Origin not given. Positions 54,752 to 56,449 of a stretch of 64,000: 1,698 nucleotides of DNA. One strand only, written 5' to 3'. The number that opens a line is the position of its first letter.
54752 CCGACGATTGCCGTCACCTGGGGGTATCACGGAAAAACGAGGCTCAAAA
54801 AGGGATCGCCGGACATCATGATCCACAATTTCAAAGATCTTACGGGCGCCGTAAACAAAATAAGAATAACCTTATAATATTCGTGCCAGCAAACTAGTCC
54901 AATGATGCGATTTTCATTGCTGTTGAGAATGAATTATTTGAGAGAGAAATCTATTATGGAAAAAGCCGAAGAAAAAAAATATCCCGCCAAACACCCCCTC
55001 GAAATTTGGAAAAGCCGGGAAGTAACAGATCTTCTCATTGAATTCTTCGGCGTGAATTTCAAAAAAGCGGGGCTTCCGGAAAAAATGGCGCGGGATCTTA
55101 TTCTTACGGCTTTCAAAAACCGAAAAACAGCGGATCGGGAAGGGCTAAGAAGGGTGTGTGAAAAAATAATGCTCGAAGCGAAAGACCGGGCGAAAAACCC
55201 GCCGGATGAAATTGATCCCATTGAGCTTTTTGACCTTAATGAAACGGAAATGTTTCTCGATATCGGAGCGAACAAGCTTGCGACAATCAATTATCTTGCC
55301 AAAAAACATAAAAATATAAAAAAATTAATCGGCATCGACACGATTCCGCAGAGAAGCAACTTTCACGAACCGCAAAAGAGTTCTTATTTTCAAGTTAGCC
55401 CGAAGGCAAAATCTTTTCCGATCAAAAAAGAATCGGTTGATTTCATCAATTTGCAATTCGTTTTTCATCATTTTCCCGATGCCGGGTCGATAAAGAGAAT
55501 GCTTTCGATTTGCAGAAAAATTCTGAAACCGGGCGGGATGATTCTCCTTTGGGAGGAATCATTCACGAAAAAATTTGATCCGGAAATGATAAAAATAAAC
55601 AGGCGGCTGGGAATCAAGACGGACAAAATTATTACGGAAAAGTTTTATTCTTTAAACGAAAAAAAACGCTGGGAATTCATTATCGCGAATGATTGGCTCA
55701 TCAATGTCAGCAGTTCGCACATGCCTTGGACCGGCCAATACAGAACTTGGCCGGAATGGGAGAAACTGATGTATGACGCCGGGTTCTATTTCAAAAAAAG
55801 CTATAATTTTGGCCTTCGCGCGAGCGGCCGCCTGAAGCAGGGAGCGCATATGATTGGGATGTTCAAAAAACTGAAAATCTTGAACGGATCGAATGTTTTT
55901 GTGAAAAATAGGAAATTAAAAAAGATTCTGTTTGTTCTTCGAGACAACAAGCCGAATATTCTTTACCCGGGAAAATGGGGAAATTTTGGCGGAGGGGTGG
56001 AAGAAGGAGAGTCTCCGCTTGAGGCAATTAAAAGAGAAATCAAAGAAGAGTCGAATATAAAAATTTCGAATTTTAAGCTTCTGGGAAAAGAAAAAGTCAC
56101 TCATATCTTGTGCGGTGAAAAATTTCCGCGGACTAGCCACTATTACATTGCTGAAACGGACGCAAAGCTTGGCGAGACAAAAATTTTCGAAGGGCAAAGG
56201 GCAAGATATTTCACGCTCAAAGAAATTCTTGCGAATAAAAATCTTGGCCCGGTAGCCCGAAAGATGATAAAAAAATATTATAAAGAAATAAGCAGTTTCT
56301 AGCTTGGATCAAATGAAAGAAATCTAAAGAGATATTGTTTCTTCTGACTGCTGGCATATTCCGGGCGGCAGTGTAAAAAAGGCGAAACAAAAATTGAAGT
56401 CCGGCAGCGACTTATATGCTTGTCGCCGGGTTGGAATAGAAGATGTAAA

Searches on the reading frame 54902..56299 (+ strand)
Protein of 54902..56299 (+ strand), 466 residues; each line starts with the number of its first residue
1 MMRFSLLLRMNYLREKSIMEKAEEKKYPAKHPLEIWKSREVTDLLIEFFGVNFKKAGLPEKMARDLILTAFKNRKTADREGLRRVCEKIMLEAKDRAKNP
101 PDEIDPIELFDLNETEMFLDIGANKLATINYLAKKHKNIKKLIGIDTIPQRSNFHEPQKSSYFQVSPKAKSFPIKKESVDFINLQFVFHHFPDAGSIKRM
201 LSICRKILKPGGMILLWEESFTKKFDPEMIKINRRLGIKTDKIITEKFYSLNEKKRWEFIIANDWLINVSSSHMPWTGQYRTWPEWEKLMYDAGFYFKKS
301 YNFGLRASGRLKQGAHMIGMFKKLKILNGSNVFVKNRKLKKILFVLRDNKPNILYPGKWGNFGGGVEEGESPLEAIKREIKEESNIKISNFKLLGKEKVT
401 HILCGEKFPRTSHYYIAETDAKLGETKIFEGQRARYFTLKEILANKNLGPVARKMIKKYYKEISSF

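Call 79: search_protein_families(library=pfam, proteins=[window:54902-56299:+], max_evalue=0.001)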
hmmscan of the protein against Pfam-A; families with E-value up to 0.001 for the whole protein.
window:54902-56299:+ (466 aa): 5 families
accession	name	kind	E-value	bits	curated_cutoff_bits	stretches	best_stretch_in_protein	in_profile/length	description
PF00293.34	NUDIX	-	6.7e-14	52.5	21.1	1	332-458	8-133/134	NUDIX domain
PF08241.18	Methyltransf_11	-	3.5e-08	34.4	21.2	1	119-215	1-94/95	Methyltransferase domain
PF08242.18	Methyltransf_12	-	1.1e-06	29.8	30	1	119-214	1-98/98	Methyltransferase domain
PF13649.12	Methyltransf_25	-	9.2e-05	23.5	27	1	119-212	2-97/97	Methyltransferase domain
PF13489.12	Methyltransf_23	-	0.00031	21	27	1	112-216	20-116/164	Methyltransferase domain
